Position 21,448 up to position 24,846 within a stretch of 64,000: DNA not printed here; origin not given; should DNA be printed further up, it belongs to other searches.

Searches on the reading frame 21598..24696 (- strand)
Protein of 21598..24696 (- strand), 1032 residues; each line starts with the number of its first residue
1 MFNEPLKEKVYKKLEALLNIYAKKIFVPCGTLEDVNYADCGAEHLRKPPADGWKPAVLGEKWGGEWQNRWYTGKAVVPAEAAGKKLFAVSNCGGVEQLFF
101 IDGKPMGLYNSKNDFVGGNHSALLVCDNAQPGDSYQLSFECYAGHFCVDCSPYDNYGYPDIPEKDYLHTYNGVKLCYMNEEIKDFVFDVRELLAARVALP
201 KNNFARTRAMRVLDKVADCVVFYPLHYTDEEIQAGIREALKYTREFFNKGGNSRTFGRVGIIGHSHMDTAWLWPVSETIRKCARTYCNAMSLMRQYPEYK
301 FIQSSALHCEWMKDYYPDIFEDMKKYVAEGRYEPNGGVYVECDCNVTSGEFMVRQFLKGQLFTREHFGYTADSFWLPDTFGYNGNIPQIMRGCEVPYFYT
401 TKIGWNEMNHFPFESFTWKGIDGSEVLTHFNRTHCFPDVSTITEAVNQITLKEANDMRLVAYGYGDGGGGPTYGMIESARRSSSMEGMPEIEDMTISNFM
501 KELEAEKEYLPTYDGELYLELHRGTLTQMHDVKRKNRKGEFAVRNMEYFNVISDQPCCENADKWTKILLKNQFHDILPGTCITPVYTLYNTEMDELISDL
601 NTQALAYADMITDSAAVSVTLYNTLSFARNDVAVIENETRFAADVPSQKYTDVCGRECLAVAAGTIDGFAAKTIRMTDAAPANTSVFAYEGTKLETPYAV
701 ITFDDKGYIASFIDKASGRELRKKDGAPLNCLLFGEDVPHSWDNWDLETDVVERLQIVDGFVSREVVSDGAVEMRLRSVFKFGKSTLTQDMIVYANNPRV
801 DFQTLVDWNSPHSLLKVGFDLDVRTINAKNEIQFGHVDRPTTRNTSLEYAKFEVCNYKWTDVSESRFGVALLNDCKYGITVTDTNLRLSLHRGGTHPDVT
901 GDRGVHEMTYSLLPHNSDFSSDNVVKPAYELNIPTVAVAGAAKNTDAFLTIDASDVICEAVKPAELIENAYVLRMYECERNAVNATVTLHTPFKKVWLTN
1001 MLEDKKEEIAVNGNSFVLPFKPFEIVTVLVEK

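Call 44: search_protein_families(library=pfam, proteins=[window:21598-24696:-], max_evalue=0.000001)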
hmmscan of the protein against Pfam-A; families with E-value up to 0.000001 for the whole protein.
window:21598-24696:- (1032 aa): 4 families
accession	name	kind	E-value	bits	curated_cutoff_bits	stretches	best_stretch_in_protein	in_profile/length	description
PF01074.27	Glyco_hydro_38N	-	7.9e-76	255.4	25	1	259-513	2-269/270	Glycosyl hydrolases family 38 N-terminal domain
PF07748.19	Glyco_hydro_38C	-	1.1e-50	173.2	25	1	694-899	1-205/206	Glycosyl hydrolases family 38 C-terminal domain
PF09261.16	Alpha-mann_mid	-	4.9e-15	55.8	31.1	1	520-602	1-87/96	Alpha mannosidase middle domain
PF17677.7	Glyco_hydro38C2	-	8.6e-15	55.1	22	1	956-1028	2-72/72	Glycosyl hydrolases family 38 C-terminal beta sandwich domain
